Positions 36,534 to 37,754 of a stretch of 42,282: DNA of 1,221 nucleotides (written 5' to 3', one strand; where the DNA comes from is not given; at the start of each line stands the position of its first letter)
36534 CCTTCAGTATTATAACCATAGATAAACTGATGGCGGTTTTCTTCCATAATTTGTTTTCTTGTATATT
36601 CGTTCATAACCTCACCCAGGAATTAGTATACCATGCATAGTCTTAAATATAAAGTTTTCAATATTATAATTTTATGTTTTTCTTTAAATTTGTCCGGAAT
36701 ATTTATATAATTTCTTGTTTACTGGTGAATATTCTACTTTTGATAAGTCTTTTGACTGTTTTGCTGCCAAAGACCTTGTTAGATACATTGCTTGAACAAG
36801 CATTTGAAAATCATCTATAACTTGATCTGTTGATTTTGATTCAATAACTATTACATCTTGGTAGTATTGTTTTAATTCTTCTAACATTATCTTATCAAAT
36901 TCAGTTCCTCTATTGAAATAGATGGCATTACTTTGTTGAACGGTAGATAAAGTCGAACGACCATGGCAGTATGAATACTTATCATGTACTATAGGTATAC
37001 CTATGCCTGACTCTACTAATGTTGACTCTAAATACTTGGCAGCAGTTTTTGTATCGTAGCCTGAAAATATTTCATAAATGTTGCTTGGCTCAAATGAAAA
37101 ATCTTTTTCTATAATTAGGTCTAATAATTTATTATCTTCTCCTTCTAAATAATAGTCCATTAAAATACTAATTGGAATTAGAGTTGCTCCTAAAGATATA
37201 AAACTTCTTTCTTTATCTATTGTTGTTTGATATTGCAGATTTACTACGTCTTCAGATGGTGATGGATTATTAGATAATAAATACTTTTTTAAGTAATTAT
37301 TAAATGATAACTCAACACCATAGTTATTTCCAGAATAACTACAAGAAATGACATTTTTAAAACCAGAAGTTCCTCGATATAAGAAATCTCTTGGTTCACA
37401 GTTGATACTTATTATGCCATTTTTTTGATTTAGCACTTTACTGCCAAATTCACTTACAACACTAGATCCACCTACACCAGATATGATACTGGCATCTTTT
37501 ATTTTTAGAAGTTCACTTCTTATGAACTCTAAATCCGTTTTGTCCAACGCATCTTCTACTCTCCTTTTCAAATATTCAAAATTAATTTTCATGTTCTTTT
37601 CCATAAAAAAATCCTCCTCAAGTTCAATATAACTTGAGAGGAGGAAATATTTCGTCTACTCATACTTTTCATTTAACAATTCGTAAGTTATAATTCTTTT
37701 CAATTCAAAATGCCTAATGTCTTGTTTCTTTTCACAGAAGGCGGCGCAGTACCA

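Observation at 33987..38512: DUF1653 + WYL regulator followed by a four-gene cassette of unusual domain composition (candidate uncharacterised defence or small-molecule-modification system)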

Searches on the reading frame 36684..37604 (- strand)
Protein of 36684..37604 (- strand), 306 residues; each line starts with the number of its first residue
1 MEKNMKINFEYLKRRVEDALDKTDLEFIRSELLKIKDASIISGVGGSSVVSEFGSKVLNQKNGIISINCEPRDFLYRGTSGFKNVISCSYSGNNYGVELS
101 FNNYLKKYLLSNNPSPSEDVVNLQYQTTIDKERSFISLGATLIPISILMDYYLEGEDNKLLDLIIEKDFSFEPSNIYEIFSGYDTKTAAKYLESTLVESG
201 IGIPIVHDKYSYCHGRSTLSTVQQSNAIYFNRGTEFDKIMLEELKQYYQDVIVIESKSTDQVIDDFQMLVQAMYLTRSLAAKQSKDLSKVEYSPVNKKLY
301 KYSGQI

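Call 3: search_protein_families(library=pfam, proteins=[window:36684-37604:-], max_evalue=1)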
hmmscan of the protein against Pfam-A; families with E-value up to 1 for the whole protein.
window:36684-37604:- (306 aa): 0 families

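Call 4: search_protein_families(library=padloc, proteins=[window:36684-37604:-], max_evalue=1)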
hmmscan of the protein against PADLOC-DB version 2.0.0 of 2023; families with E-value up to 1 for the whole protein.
window:36684-37604:- (306 aa): 0 families

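Call 5: search_protein_families(library=ncbifam, proteins=[window:36684-37604:-], max_evalue=1)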
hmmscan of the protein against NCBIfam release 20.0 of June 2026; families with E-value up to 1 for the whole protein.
window:36684-37604:- (306 aa): 1 family
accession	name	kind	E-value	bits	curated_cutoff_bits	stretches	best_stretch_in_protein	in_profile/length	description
TIGR02128.1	G6PI_arch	equivalog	0.0008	18.4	213.9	1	31-93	16-78/308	bifunctional phosphoglucose/phosphomannose isomerase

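Call 19: find_homologous_proteins(query=window:36684-37604:-)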
Query window:36684-37604:- (306 aa): 1571 proteins with E <= 0.001 among 3194 candidates; the best 120 are listed.
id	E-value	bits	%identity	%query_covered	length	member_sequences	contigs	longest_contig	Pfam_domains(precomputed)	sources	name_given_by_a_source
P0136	2.8e-194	662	100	100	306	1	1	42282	-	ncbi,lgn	-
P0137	2.5e-192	655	99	100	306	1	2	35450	-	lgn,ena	-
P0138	1.2e-182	624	93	100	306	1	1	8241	-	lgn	-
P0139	3.7e-182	622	93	100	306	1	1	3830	-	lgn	-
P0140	1.2e-181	620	93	100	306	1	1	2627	-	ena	-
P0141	1.9e-181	620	93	100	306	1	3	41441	-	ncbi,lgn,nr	ncbi:MAG: hypothetical protein SPJ06_05010 [Bacilli bacterium]|nr:hypothetical protein [Bacilli bact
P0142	1.9e-181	620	93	100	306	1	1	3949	-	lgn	-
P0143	2.5e-181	619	93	100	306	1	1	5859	-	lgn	-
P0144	2.7e-181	619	93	100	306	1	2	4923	-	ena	-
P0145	3.1e-181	619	93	100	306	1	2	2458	-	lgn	-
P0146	5.8e-181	618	92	100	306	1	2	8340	-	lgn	-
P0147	6.2e-181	618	92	100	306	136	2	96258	-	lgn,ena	-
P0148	9.0e-181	617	93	100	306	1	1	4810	-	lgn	-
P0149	9.1e-181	617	92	100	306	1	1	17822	-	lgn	-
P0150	1.1e-180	617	92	100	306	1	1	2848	-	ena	-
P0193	9.8e-137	473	71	100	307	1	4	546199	-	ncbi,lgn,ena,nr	ncbi:MAG: hypothetical protein IJ463_00005 [Bacilli bacterium]|nr:hypothetical protein [Bacilli bact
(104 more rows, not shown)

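Call 21: find_encoding_contigs(protein=P0193, flank=10000, max_places=2)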
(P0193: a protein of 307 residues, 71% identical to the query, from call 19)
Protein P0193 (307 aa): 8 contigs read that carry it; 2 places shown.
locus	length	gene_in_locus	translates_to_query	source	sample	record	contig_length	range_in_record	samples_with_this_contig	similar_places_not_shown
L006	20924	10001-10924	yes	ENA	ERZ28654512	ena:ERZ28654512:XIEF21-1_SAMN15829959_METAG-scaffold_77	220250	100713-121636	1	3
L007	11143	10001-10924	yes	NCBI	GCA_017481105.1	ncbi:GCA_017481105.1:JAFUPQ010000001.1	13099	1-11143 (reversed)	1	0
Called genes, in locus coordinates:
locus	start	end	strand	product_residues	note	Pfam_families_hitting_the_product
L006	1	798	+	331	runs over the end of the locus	PF06723:MreB_Mbl, PF00022:Actin, PF00012:HSP70, PF25229:Salactin (weak), PF14450:FtsA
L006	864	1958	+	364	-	PF00953:Glycos_transf_4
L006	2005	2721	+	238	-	PF04397:LytTR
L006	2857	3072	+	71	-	PF00313:CSD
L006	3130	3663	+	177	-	PF02482:Ribosomal_S30AE, PF16321:Ribosom_S30AE_C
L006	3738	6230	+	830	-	PF07517:SecA_DEAD, PF00270:DEAD (weak), PF01043:SecA_PP_bind, PF21090:P-loop_SecA, PF07516:SecA_SW, PF02810:SEC-C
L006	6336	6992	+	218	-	PF22751:DUF488-N3a (weak)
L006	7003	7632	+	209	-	PF01327:Pep_deformylase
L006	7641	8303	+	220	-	PF01739:CheR (faint), PF13489:Methyltransf_23, PF13847:Methyltransf_31, PF08241:Methyltransf_11, PF13649:Methyltransf_25, PF08242:Methyltransf_12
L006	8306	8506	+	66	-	-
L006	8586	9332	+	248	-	PF13476:AAA_23, PF02463:SMC_N (faint), PF13175:AAA_15 (weak), PF00005:ABC_tran (faint), PF13175:AAA_15, PF13304:AAA_21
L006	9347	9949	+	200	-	PF02082:Rrf2 (weak), PF08279:HTH_11, PF13280:WYL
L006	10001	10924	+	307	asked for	-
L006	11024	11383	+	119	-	PF00392:GntR, PF14502:HTH_41 (faint)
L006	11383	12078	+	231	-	PF00005:ABC_tran, PF13304:AAA_21 (faint)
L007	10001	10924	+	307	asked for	-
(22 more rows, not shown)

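Call 27: search_solved_structures(query=A1, max_evalue=10, show_alignments=2)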
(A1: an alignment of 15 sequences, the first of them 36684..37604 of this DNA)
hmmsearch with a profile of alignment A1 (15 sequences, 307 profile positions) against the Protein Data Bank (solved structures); distinct sequences matched with E-value up to 10: 0.

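Call 28: find_related_loci(query=A1, collection=genome_contigs, flank=10000)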
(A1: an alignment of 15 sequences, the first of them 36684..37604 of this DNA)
Query A1 (306 aa) in genome_contigs; peptide patterns used: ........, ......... (x = any residue, [..] = any of these).
112 stretches matched a pattern; 91 encode a relative of the query (tblastn E <= 1e-3); the best 80 are kept; 80 distinct loci.
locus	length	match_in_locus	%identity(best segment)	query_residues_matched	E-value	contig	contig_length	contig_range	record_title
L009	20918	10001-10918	93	1-306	0e+0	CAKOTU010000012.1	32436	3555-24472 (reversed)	MAG: uncultured Bacilli bacterium isolate REFINED_METABAT215_TOP10_CONTIGS_1500_ASSEMBLY_K77_MERGED__Hadza_MoBio_hadza-E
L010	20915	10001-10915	93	1-305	0e+0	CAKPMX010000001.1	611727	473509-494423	MAG: uncultured Bacilli bacterium isolate REFINED_METABAT215_TOP10_CONTIGS_1500_ASSEMBLY_K77_MERGED__Nepal_MoBio_Fiber-H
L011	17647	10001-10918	92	1-306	2e-179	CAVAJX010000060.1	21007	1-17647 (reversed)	bacterium isolate SRR8978371_cleanbin_000003 genome assembly, contig: Spades_SRR8978371_contig_80, whole genome shotgun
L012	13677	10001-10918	91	1-306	1e-178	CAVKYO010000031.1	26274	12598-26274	Acidaminococcus fermentans isolate H07683-L1_cleanbin_000030 genome assembly, contig: Spades_H07683-L1_contig_1303, whol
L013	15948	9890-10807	90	1-306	2e-174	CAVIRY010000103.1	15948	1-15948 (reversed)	bacterium isolate G02625-L1_cleanbin_000031 genome assembly, contig: Spades_G02625-L1_contig_1029, whole genome shotgun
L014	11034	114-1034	70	1-306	4e-141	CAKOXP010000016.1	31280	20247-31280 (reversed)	MAG: uncultured Bacilli bacterium isolate REFINED_METABAT215_TOP10_CONTIGS_1500_ASSEMBLY_K77_MERGED__Hadza_MoBio_C-REDO_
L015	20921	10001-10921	72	1-306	3e-139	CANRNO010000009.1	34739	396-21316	MAG: uncultured Bacilli bacterium isolate Lapin-020__bin61 genome assembly, contig: Lapin-020__NODE_1440_length_34739_co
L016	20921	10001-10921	71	1-306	9e-138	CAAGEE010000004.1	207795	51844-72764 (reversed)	MAG TPA_asm: Bacilli bacterium, isolate HGM10852, WGS project CAAGEE010000000 data, contig: SRS476155_44_k119_16080, who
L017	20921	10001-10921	71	1-306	2e-137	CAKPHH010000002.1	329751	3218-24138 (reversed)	MAG: uncultured Bacilli bacterium isolate REFINED_METABAT215_TOP10_CONTIGS_1500_ASSEMBLY_K77_MERGED__Hadza_MoBio_hadza-I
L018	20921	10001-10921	73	1-306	8e-137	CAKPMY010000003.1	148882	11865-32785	MAG: uncultured Bacilli bacterium isolate REFINED_METABAT215_TOP10_CONTIGS_1500_ASSEMBLY_K77_MERGED__Hadza_MoBio_hadza-A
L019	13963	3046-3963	68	2-306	2e-136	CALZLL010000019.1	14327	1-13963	MAG: uncultured Clostridium sp. isolate SRR3178346_bin.13_metaWRAP_v1.3_MAG genome assembly, contig: ERZ8974994.1105, wh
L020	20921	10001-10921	70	1-306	2e-134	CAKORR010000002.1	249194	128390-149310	MAG: uncultured Bacilli bacterium isolate REFINED_METABAT215_TOP10_CONTIGS_1500_ASSEMBLY_K77_MERGED__Hadza_MoBio_hadza-A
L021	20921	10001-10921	71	1-306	1e-133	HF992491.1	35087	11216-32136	Mycoplasma sp. CAG:877 genomic scaffold, scf31, whole genome shotgun sequence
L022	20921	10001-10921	68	1-306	9e-133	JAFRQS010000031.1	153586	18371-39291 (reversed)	MAG: Bacilli bacterium isolate RGIG2714 Goat_Omasum-4__c593260, whole genome shotgun sequence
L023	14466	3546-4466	68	1-306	6e-133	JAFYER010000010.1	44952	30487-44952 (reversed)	MAG: Bacilli bacterium isolate RGIG7022 Sheep_Rumen.Co__c3125051, whole genome shotgun sequence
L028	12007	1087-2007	68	1-306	2e-130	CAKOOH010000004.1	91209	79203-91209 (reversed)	MAG: uncultured Bacilli bacterium isolate REFINED_METABAT215_TOP10_CONTIGS_1500_ASSEMBLY_K77_MERGED__Hadza_MoBio_hadza-I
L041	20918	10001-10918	64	2-306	2e-128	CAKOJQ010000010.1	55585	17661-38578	MAG: uncultured Bacilli bacterium isolate REFINED_METABAT215_TOP10_CONTIGS_1500_ASSEMBLY_K77_MERGED__Hadza_MoBio_C-REDO_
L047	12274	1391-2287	65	1-301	1e-124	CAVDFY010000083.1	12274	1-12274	bacterium isolate G02607-L1_cleanbin_000033 genome assembly, contig: Spades_G02607-L1_contig_2073, whole genome shotgun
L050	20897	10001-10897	64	1-301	1e-123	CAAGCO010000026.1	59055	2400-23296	MAG TPA_asm: Bacilli bacterium, isolate HGM10772, WGS project CAAGCO010000000 data, contig: SRS476120_52_k119_268120, wh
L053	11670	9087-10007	64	1-306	3e-122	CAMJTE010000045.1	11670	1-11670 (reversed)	MAG: uncultured Bacillales bacterium isolate SRR12081298_bin.74_metaWRAP_v1.3_MAG genome assembly, contig: ERZ12289774.8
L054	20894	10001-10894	64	1-301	5e-122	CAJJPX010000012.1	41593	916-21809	MAG TPA_asm: uncultured Clostridium sp. isolate ERR321635-bin.24 genome assembly, contig: NODE_617_length_41593_cov_93.1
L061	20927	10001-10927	62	1-306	5e-115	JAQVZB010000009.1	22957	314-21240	MAG: Bacilli bacterium isolate STF2_163 NODE_5276_length_22957_cov_8.515418_Sandtown_F2, whole genome shotgun sequence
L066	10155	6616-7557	55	1-306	1e-109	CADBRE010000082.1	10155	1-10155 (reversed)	MAG: uncultured Erysipelotrichaceae bacterium isolate RUG14222 genome assembly, contig: RUG14222_asm_82, whole genome sh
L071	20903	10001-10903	59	1-303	3e-104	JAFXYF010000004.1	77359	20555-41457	MAG: Bacilli bacterium isolate RGIG6854 Sheep_Rumen-4__c265386, whole genome shotgun sequence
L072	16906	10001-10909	57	1-306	3e-104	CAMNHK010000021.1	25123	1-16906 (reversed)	MAG: uncultured Bacillales bacterium isolate SRR873596_bin.89_metaWRAP_v1.3_MAG genome assembly, contig: NODE.4151_lengt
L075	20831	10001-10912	53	1-306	3e-102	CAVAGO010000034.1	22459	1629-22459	bacterium isolate H07602-L1_cleanbin_000025 genome assembly, contig: Spades_H07602-L1_contig_1149, whole genome shotgun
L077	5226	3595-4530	52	1-306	3e-101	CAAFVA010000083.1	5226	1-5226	MAG TPA_asm: Bacilli bacterium, isolate HGM10829, WGS project CAAFVA010000000 data, contig: SRS295027_37_k89_89726, whol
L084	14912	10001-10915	53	1-306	2e-99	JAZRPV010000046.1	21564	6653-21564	MAG: Bacilli bacterium isolate T1900045371_YK20190061.MAGScoT_cleanbin_000010 SGB_6857_k141_900962, whole genome shotgun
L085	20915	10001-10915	54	1-306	1e-99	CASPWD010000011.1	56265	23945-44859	MAG: uncultured Bacilli bacterium isolate extra-ERR2497918.26_1677795665 genome assembly, contig: NODE_145_length_56265_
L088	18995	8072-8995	54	1-306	4e-97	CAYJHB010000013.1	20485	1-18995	MAG TPA_asm: uncultured Muribaculaceae bacterium isolate ERP123703_co2_122 genome assembly, contig: NODE_1666_length_204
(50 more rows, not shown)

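Call 33: predict_structure(alignment_id=A1)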
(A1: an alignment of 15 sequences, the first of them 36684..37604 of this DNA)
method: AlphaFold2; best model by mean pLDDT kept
length: 306 residues; sequences in the alignment: 15
mean_pLDDT: 53.8   pTM: 0.47
mean pLDDT of the five models: 53.8, 50.7, 48.3, 45.7, 42.2
residues with pLDDT >= 90: 0; 70-90: 57; 50-70: 118; < 50: 131
segments of 3 or more residues with pLDDT < 50: 1-6, 44-78, 91-102, 133-142, 167-202, 207-222, 290-302, 304-306
pLDDT, mean of each block of 10 residues (from residue 1): 44 70 78 66 41 32 44 47 61 42 62 74 72 45 53 58 52 31 33 41 47 32 62 65 71 74 57 64 62 39 45
secondary structure, 60 per line:
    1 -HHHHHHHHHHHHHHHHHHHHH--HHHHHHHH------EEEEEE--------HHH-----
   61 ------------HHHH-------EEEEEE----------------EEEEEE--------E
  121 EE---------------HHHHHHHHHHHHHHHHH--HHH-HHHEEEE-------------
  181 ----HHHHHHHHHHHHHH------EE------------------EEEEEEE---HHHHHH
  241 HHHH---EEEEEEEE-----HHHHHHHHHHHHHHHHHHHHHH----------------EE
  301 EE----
elements in order: H2-22 H25-32 E39-44 H73-76 E84-89 E106-111 E120-122 H138-154 E164-167 H185-198 E225-231 H235-244 E248-255 H261-282 E299-302

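Call 35: search_solved_structures(query=A2, max_evalue=10, show_alignments=3)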
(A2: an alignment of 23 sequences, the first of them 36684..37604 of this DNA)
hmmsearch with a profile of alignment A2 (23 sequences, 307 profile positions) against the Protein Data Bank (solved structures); distinct sequences matched with E-value up to 10: 0.

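Call 36: search_protein_families(library=pfam, alignment_id=A2, max_evalue=10)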
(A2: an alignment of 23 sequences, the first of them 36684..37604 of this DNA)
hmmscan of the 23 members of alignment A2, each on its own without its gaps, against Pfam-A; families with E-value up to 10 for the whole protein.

A. member 1, window:36684-37604:- (306 aa): 0 families

B. families by the number of members that match (of 23 scanned): 7 families
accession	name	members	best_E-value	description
PF06405.16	RCC_reductase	1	0.016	Red chlorophyll catabolite reductase (RCC reductase)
PF09694.16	Gcw_chp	1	0.017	Bacterial protein of unknown function (Gcw_chp)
PF20280.3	CTD4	1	0.024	C-terminal domain 4 of the ABC-three component (ABC-3C) systems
PF11868.13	DUF3388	1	0.075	Protein of unknown function (DUF3388)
PF01193.29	RNA_pol_L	1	0.078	RNA polymerase Rpb3/Rpb11 dimerisation domain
PF21583.2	Fiber_head_BAdV-4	1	0.2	BAdV-4, Fiber, head domain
PF24999.1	LAMB4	1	6.2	Laminin subunit beta-4-like domain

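Call 37: search_protein_families(library=ncbifam, alignment_id=A2, max_evalue=1)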
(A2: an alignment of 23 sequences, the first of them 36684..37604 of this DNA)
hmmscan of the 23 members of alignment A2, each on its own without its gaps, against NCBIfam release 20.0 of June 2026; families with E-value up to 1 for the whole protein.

A. member 1, window:36684-37604:- (306 aa): 1 family
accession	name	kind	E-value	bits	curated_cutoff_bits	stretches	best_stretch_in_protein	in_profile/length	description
TIGR02128.1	G6PI_arch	equivalog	0.0008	18.4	213.9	1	31-93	16-78/308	bifunctional phosphoglucose/phosphomannose isomerase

B. families by the number of members that match (of 23 scanned): 9 families
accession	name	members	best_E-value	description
TIGR02128.1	G6PI_arch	22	1.1e-07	bifunctional phosphoglucose/phosphomannose isomerase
NF006422.0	PRK08674.1-1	11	0.00015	bifunctional phosphoglucose/phosphomannose isomerase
NF006423.0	PRK08674.1-2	5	0.00031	bifunctional phosphoglucose/phosphomannose isomerase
TIGR03431.1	PhnD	2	0.02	phosphonate ABC transporter substrate-binding protein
NF006426.0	PRK08674.1-6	1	0.018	bifunctional phosphoglucose/phosphomannose isomerase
NF047578.1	opine_ATP_CntD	1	0.091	staphylopine uptake ABC transporter ATP-binding protein CntD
NF047576.1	opine_ATP_CntF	1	0.11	staphylopine uptake ABC transporter ATP-binding protein CntF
NF049961.1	GlcpCgpA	1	0.13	glycoprotein CgpA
NF003437.0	PRK04965.1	1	0.15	NADH:flavorubredoxin reductase NorW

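Call 49: fold_search(model_id=the predicted structure, library=pdb)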
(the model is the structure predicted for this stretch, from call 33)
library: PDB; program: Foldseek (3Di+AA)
matches with E <= 10: 797; with E <= 0.001: 36
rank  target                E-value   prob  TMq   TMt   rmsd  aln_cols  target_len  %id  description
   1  2a3n                  2.4e-05  1.00  0.29  0.27  14.2       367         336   10  Crystal structure of a putative glucosamine-fructose-6-phosphate aminotransferase (stm4540.s) from salmonella typhimuriu (released 2005-07-26)
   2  2aml_A                3.5e-05  1.00  0.34  0.29  12.8       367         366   12  Crystal structure of Lmo0035 protein (46906266) from LISTERIA MONOCYTOGENES 4b F2365 at 1.50 A resolution (released 2005-10-18)
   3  7dnr_B                7.9e-05  0.99  0.31  0.28  12.5       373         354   14  Crystal Structure of Zn-bound SIS Domain of Glucosamine-6-P Synthase from E. coli (released 2021-12-15)
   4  2dec_A                8.9e-05  1.00  0.33  0.32  11.4       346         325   12  Crystal Structure of the PH0510 protein from Pyrococcus horikoshii OT3 (released 2006-08-10)
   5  2zj3                  8.9e-05  1.00  0.34  0.30  12.3       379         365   12  Isomerase domain of human glucose:fructose-6-phosphate amidotransferase (released 2009-01-13)
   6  8eym_A                1.2e-04  0.99  0.31  0.30  12.0       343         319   11  CRYSTAL STRUCTURE OF NAGB-II PHOSPHOSUGAR ISOMERASE FROM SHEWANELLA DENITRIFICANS OS217 IN COMPLEX WITH GLUCITOLAMINE- (released 2023-05-17)
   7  6zmk_A                1.3e-04  0.99  0.29  0.17  12.1       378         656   10  Crystal structure of human GFAT-1 L405R (released 2020-08-05)
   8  2v4m_B                1.3e-04  0.98  0.29  0.26  13.0       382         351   11  The isomerase domain of human glutamine-fructose-6-phosphate transaminase 1 (GFPT1) in complex with fructose 6-phospha (released 2008-10-07)
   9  3ooj_F                1.7e-04  0.98  0.31  0.18  12.3       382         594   12  C1A mutant of E. coli GlmS in complex with glucose-6P and glutamate (released 2011-10-19)
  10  2aml_B                1.9e-04  0.99  0.35  0.31  14.1       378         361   12  Crystal structure of Lmo0035 protein (46906266) from LISTERIA MONOCYTOGENES 4b F2365 at 1.50 A resolution (released 2005-10-18)
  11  6r4e_A                2.4e-04  0.99  0.31  0.16  13.5       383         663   11  Crystal structure of human GFAT-1 in complex with Glucose-6-Phosphate and L-Glu (released 2020-01-15)
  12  2puw_B                2.4e-04  0.97  0.30  0.29  10.3       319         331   11  The crystal structure of isomerase domain of glucosamine-6-phosphate synthase from Candida albicans (released 2007-09-11)
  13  2v4m_A                2.6e-04  0.99  0.34  0.30  12.2       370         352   12  The isomerase domain of human glutamine-fructose-6-phosphate transaminase 1 (GFPT1) in complex with fructose 6-phospha (released 2008-10-07)
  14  7ndl_A                2.6e-04  0.98  0.30  0.16  13.8       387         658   12  Crystal structure of human GFAT-1 S205D (released 2021-03-10)
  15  8eol_A                2.7e-04  0.97  0.29  0.29  12.8       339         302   12  CRYSTAL STRUCTURE OF NAGB-II PHOSPHOSUGAR ISOMERASE FROM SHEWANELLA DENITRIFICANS OS217 AT 2.17 A RESOLUTION (released 2023-05-17)
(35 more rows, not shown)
